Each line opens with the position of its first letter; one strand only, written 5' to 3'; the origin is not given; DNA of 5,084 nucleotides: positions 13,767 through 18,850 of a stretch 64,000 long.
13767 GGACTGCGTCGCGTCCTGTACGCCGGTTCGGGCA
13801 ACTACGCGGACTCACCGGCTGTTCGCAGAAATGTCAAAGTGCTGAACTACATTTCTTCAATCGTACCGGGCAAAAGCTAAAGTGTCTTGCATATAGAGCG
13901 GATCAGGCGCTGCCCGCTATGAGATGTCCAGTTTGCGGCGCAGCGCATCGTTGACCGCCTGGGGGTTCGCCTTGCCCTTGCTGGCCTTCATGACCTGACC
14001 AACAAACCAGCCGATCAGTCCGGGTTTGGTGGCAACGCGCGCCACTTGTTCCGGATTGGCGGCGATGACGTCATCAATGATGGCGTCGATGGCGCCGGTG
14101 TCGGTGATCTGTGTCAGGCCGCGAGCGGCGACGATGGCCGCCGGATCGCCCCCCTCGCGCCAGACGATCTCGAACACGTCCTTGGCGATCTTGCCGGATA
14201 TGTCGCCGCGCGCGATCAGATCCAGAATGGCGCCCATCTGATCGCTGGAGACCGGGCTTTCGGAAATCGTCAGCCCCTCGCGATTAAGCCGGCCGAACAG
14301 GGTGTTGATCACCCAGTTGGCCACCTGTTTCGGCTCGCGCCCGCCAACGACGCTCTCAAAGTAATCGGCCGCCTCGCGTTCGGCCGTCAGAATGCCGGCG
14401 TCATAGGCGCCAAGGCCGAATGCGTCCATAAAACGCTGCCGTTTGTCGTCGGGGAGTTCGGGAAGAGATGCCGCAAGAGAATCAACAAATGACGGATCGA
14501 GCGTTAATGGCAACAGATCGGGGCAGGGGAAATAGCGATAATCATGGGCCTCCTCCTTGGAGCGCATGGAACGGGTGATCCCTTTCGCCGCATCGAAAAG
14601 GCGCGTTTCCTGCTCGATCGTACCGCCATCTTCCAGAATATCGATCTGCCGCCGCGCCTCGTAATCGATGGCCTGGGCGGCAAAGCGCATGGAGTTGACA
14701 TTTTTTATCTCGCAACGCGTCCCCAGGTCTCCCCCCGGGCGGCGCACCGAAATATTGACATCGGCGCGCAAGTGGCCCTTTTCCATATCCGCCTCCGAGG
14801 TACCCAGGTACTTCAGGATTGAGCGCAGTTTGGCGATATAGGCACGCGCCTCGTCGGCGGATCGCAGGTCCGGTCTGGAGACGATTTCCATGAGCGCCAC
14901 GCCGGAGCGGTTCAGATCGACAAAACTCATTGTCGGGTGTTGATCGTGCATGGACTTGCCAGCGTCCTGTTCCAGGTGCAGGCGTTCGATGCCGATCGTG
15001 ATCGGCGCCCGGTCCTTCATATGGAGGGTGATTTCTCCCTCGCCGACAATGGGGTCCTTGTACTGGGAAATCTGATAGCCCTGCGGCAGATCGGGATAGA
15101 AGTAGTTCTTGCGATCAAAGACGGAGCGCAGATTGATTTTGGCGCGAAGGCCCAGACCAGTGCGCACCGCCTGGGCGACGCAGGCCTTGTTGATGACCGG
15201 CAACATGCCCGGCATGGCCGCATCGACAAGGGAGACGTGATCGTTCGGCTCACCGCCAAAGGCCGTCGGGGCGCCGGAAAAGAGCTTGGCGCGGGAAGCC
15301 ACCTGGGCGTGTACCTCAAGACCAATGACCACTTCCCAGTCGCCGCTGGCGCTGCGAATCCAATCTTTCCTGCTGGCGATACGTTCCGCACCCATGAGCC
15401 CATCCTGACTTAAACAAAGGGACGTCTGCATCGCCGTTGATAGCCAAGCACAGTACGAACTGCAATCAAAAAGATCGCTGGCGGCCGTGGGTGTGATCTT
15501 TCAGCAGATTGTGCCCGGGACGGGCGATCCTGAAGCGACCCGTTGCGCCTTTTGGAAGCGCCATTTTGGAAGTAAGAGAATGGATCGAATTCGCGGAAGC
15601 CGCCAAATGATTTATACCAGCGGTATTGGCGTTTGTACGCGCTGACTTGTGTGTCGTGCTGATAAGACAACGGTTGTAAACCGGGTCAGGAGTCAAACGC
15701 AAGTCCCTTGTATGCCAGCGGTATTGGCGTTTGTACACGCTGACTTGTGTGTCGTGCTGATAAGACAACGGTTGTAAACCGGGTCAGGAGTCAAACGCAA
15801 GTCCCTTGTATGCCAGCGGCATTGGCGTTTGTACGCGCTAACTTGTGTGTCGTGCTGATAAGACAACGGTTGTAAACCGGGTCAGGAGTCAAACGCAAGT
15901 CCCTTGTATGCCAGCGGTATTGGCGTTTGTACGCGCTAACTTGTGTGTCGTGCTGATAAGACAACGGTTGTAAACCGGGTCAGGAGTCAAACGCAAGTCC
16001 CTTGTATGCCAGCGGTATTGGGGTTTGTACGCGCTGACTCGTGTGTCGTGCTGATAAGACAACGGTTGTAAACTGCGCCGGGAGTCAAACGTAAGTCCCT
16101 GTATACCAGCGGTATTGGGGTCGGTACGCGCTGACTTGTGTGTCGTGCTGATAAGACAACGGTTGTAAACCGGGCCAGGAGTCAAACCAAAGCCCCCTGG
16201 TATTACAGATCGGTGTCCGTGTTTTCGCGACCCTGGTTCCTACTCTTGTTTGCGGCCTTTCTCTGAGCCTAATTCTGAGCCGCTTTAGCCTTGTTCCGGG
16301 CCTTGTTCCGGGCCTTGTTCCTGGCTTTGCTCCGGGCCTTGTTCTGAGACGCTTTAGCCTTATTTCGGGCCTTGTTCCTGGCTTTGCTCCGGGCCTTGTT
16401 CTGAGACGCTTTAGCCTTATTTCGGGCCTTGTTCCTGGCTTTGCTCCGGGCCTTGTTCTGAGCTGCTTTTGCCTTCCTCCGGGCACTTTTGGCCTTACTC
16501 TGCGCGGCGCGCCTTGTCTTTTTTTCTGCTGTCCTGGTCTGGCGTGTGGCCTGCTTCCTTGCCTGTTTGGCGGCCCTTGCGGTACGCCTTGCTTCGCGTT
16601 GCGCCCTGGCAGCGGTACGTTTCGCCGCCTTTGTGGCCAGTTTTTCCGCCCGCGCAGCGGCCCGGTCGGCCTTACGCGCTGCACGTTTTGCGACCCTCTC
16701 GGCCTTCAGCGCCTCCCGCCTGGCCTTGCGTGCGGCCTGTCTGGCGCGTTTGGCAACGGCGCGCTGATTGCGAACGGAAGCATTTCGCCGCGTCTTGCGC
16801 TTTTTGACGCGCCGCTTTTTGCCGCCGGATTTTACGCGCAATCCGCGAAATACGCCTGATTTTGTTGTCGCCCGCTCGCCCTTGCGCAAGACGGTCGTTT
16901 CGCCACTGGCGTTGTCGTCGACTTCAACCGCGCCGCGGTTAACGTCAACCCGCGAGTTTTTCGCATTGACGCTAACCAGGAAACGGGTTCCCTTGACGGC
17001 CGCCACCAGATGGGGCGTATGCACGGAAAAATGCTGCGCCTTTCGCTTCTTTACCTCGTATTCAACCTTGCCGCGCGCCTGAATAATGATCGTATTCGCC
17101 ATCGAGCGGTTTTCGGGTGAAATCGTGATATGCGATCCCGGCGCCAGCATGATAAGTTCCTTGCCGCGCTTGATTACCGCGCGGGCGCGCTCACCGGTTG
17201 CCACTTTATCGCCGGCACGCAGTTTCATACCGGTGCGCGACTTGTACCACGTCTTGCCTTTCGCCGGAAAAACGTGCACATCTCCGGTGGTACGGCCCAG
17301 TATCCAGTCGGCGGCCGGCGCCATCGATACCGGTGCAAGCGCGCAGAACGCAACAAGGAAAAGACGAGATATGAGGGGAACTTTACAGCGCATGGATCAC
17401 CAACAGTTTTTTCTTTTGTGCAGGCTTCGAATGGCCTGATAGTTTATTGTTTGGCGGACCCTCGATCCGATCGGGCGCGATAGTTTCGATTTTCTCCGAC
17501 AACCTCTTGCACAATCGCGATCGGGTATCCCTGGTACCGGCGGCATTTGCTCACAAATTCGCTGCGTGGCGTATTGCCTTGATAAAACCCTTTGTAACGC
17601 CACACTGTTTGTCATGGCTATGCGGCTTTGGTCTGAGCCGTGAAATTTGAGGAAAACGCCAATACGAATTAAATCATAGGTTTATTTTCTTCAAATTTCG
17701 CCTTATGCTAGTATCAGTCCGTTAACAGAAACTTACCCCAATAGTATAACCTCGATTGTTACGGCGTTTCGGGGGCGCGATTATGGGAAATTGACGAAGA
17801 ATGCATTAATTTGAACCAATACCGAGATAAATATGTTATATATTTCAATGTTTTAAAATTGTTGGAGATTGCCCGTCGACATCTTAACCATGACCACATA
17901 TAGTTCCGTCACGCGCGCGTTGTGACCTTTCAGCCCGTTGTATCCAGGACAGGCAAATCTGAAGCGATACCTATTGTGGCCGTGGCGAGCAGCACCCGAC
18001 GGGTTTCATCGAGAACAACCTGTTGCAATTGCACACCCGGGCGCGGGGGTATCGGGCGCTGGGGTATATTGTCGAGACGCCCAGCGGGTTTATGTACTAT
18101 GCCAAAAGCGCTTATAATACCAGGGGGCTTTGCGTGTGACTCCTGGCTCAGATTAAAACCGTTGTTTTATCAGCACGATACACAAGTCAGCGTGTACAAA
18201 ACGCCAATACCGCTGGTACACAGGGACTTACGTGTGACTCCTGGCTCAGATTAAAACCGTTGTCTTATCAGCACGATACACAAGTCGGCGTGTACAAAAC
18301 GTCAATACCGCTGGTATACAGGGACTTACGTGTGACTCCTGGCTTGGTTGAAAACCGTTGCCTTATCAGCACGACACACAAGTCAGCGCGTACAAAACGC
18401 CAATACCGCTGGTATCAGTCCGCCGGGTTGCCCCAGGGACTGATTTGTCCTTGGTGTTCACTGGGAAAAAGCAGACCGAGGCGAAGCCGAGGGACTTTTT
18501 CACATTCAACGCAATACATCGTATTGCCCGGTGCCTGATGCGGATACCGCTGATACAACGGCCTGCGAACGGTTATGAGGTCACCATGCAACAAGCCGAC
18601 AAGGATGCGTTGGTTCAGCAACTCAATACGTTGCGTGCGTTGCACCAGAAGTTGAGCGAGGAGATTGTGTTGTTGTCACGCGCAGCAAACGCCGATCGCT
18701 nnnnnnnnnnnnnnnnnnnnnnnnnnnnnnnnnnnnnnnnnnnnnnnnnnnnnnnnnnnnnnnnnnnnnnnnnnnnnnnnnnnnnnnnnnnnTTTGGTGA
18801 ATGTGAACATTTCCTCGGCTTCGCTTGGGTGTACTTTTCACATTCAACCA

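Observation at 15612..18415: Inverted tandem arrays (6 and 3 copies) of a 98-bp structured element bracket a single secreted FecR-domain gene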

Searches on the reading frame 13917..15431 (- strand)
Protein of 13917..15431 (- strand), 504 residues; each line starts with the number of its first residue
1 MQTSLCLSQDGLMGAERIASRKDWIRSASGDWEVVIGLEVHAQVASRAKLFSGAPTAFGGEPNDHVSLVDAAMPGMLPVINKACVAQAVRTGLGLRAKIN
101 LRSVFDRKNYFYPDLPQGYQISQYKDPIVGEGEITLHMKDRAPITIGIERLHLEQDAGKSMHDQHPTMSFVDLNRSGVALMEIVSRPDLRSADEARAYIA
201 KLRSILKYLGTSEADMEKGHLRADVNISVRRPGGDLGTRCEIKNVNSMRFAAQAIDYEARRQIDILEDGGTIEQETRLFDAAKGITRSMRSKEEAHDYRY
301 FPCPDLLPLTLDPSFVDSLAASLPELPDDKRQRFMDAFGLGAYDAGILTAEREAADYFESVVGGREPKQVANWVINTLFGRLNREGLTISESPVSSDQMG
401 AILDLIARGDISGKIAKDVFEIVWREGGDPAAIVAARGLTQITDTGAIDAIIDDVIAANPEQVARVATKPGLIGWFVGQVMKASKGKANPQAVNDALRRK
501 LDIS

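Call 10: search_protein_families(library=pfam, proteins=[window:13917-15431:-], max_evalue=0.01)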
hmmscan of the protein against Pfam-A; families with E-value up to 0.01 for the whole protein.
window:13917-15431:- (504 aa): 2 families
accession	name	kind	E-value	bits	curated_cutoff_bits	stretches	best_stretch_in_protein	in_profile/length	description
PF02934.20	GatB_N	-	1.1e-112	376.2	23.4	1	34-316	1-276/277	GatB/GatE catalytic domain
PF02637.23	GatB_Yqey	-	3.9e-49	166.8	27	1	356-501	1-148/148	GatB domain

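Call 13: find_encoding_contigs(protein=window:13917-15431:-, flank=8000, max_places=10)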
Protein window:13917-15431:- (504 aa): no gene with exactly this product is on record in the collection.

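Call 26: find_homologous_proteins(query=window:13917-15395:-, max_evalue=1e-100)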
Query window:13917-15395:- (492 aa): 8000 proteins with E <= 1e-100 among 8000 candidates; the best 120 are listed.
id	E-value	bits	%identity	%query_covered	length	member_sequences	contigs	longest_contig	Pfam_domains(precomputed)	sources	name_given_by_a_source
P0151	0.0e+0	1098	100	100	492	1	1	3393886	PF02637.24,PF02934.21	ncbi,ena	-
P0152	4.9e-261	885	80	99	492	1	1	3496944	PF02637.24,PF02934.21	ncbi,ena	-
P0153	9.1e-251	851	76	98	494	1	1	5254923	PF02637.24,PF02934.21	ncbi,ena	-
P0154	1.8e-247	840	73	100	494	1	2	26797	PF02637.24,PF02934.21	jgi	jgi:aspartyl-tRNA(Asn)/glutamyl-tRNA(Gln) amidotransferase subunit B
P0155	4.0e-247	839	73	100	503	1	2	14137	PF02637.24,PF02934.21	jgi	jgi:aspartyl-tRNA(Asn)/glutamyl-tRNA(Gln) amidotransferase subunit B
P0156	1.4e-246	837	73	100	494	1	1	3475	PF02637.24,PF02934.21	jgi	jgi:aspartyl-tRNA(Asn)/glutamyl-tRNA(Gln) amidotransferase subunit B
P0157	1.4e-246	837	73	100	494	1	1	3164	PF02637.24,PF02934.21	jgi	jgi:aspartyl-tRNA(Asn)/glutamyl-tRNA(Gln) amidotransferase subunit B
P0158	3.5e-246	836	73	100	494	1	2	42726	PF02637.24,PF02934.21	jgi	jgi:aspartyl-tRNA(Asn)/glutamyl-tRNA(Gln) amidotransferase subunit B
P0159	4.2e-246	835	74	100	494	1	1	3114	PF02637.24,PF02934.21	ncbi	-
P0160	4.8e-246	835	73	100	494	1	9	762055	PF02637.24,PF02934.21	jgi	jgi:aspartyl-tRNA(Asn)/glutamyl-tRNA(Gln) amidotransferase subunit B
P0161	5.6e-245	832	73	100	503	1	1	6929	PF02637.24,PF02934.21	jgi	jgi:aspartyl-tRNA(Asn)/glutamyl-tRNA(Gln) amidotransferase subunit B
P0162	6.3e-245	832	72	100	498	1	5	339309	PF02637.24,PF02934.21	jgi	jgi:aspartyl-tRNA(Asn)/glutamyl-tRNA(Gln) amidotransferase subunit B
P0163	1.0e-244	831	73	99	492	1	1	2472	PF02637.24,PF02934.21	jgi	-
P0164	1.5e-244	830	72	100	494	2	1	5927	PF02637.24,PF02934.21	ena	-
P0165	2.1e-244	830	75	98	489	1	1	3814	PF02637.24,PF02934.21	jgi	jgi:aspartyl-tRNA(Asn)/glutamyl-tRNA(Gln) amidotransferase subunit B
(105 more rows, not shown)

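Call 27: find_encoding_contigs(protein=P0151, flank=10000, max_places=5)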
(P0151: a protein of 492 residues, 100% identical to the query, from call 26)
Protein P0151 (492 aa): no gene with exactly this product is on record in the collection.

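Call 28: find_encoding_contigs(protein=P0152, flank=10000, max_places=5)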
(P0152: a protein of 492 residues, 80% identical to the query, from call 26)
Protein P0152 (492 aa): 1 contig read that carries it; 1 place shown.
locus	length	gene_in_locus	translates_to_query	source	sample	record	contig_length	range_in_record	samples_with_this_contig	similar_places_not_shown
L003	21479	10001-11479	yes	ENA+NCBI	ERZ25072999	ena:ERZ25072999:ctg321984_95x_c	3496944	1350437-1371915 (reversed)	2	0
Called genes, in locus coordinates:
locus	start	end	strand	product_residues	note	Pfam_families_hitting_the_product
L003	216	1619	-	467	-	PF00890:FAD_binding_2, PF01134:GIDA (weak), PF07992:Pyr_redox_2, PF12831:FAD_oxidored, PF13450:NAD_binding_8 (weak), PF13738:Pyr_redox_3, PF00070:Pyr_redox, PF02852:Pyr_redox_dim, +3 more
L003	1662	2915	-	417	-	PF00364:Biotin_lipoyl, PF02817:E3_binding (faint), PF00198:2-oxoacid_dh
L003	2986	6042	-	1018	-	PF16078:2-oxogl_dehyd_N, PF00676:E1_dh, PF02779:Transket_pyr, PF16870:OxoGdeHyase_C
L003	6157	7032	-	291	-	PF02629:CoA_binding, PF13607:Succ_CoA_lig, PF00549:Ligase_CoA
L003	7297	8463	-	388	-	PF08442:ATP-grasp_2, PF13549:ATP-grasp_5 (weak), PF24948:Citrate_synth_N, PF00549:Ligase_CoA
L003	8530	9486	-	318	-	PF00056:Ldh_1_N, PF02866:Ldh_1_C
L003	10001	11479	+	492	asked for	PF02934:GatB_N, PF02637:GatB_Yqey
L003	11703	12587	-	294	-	-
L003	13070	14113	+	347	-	PF01380:SIS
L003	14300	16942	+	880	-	PF00133:tRNA-synt_1, PF01921:tRNA-synt_1f (faint), PF01406:tRNA-synt_1e (faint), PF09334:tRNA-synt_1g, PF13603:tRNA-synt_1_2, PF00133:tRNA-synt_1, PF09334:tRNA-synt_1g (weak), PF08264:Anticodon_1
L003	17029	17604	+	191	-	PF04390:LptE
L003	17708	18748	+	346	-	PF06144:DNA_pol3_delta (weak)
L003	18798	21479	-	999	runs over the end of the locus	PF00133:tRNA-synt_1, PF01406:tRNA-synt_1e (faint), PF09334:tRNA-synt_1g, PF08264:Anticodon_1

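Call 30: list_cluster_members(proteins=[P0151])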
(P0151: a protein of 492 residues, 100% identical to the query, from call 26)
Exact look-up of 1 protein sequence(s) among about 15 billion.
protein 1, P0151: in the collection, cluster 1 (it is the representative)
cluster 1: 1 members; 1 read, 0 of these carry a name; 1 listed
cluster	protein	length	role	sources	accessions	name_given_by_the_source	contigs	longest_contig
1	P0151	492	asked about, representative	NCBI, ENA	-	-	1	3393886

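Call 57: find_encoding_contigs(protein=P0153, flank=10000, max_places=3)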
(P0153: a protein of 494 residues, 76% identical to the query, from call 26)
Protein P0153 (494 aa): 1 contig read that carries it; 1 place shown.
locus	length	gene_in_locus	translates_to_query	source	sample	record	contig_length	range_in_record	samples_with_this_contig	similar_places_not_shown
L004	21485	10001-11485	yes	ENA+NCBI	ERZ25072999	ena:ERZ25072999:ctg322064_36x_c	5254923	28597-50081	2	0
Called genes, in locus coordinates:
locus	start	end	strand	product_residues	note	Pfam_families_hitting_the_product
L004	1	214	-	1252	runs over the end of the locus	PF00384:Molybdopterin, PF28599:NarG_dom_V, PF01568:Molydop_binding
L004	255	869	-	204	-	PF13442:Cytochrome_CBB3 (weak), PF00034:Cytochrom_C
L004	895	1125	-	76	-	-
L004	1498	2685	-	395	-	PF08448:PAS_4 (weak), PF00486:Trans_reg_C (weak), PF03704:BTAD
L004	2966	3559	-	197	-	-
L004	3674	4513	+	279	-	PF12697:Abhydrolase_6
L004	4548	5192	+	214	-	PF02798:GST_N, PF13417:GST_N_3, PF13409:GST_N_2, PF00043:GST_C, PF14497:GST_C_3, PF13410:GST_C_2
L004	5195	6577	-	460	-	PF03486:HI0933_like (faint), PF07992:Pyr_redox_2, PF13738:Pyr_redox_3, PF00070:Pyr_redox, PF02852:Pyr_redox_dim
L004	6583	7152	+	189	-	PF04828:GFA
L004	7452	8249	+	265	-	PF03741:TerC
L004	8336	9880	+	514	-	PF01928:CYTH, PF05235:CHAD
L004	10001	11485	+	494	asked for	PF02934:GatB_N, PF02637:GatB_Yqey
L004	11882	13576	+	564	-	PF14306:PUA_2, PF01747:ATP-sulfurylase, PF01583:APS_kinase, PF13671:AAA_33 (weak)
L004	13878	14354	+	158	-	PF13527:Acetyltransf_9 (weak), PF00583:Acetyltransf_1, PF13673:Acetyltransf_10, PF13508:Acetyltransf_7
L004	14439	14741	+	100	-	-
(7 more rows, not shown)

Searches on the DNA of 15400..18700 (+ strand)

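Call 22: search_dna_similar(query=window:15400-18700:+, collection=plasmids, mode=distant, max_rows=15)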
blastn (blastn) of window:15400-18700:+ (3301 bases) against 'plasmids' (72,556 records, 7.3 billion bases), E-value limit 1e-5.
No match.

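Call 35: search_rna_families(source=window, start=15400, end=18700, threshold=evalue, max_evalue=1)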
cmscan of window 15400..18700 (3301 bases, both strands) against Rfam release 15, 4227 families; matches with E-value up to 1: 0.
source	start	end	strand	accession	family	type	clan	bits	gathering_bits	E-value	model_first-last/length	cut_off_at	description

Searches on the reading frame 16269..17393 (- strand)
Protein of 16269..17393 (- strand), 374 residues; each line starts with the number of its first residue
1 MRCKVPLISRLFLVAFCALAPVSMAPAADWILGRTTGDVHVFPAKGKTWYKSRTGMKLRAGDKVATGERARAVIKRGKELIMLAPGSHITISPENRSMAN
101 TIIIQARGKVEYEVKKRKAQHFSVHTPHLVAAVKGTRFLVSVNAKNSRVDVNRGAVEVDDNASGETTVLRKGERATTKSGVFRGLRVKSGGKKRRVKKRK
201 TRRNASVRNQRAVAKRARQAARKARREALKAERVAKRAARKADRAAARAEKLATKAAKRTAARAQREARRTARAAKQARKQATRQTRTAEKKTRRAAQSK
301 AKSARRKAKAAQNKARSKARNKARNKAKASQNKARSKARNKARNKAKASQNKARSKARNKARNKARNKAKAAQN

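Call 10: search_protein_families(library=pfam, proteins=[window:16269-17393:-], max_evalue=0.01)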
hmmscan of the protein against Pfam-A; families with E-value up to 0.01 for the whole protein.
window:16269-17393:- (374 aa): 1 family
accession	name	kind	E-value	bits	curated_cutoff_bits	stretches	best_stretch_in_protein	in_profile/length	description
PF04773.18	FecR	-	7.7e-13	49.1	24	1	62-157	1-97/97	FecR protein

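Call 12: find_encoding_contigs(protein=window:16269-17393:-, flank=6000, max_places=10)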
Protein window:16269-17393:- (374 aa): no gene with exactly this product is on record in the collection.

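Call 60: search_protein_families(library=ncbifam, proteins=[window:16269-17393:-], max_evalue=0.01)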
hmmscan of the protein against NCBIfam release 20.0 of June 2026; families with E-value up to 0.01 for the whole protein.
window:16269-17393:- (374 aa): 1 family
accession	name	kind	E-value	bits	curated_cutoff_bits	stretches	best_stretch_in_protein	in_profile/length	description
NF047876.1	Lsa19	exception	1.1e-06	28.6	250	1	114-175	90-153/182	adhesin Lsa19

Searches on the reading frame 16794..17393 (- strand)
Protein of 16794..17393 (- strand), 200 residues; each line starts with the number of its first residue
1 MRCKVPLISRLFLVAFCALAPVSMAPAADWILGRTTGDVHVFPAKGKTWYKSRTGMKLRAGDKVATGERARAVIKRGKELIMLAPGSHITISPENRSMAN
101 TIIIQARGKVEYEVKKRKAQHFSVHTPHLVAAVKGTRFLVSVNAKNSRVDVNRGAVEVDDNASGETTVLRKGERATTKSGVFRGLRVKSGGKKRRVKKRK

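Call 19: find_homologous_proteins(query=window:16794-17393:-)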
Query seq(200 aa): 117 candidates shared short words with the query, none scored E <= 0.001.

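Call 24: search_protein_representatives(protein=window:16794-17393:-)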
Query: 200 residues. Proteins with E-value up to 0.001 (for the whole library): 4855; up to 1e-10: 1561; up to 1e-30: 2. The best 150 are listed.
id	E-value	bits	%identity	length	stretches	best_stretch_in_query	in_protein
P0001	3.7e-31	124.8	43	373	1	9-198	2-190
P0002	4.6e-31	124.5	41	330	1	12-186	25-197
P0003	2.6e-30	122.1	42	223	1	14-193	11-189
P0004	4.5e-30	121.3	37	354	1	1-189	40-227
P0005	7.2e-30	120.6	39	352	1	17-192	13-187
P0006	7.5e-30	120.6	39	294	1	14-198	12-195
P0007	2.8e-29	118.7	37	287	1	2-189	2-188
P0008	3.0e-29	118.6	41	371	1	13-188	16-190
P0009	6.2e-29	117.6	35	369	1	12-198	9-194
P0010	9.9e-29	116.9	40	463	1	15-178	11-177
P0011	1.1e-28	116.8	42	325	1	17-191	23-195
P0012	2.4e-28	115.7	37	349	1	13-191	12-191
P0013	2.9e-28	115.4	39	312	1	11-189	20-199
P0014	1.2e-27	113.4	45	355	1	17-198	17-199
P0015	2.7e-27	112.3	37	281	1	8-191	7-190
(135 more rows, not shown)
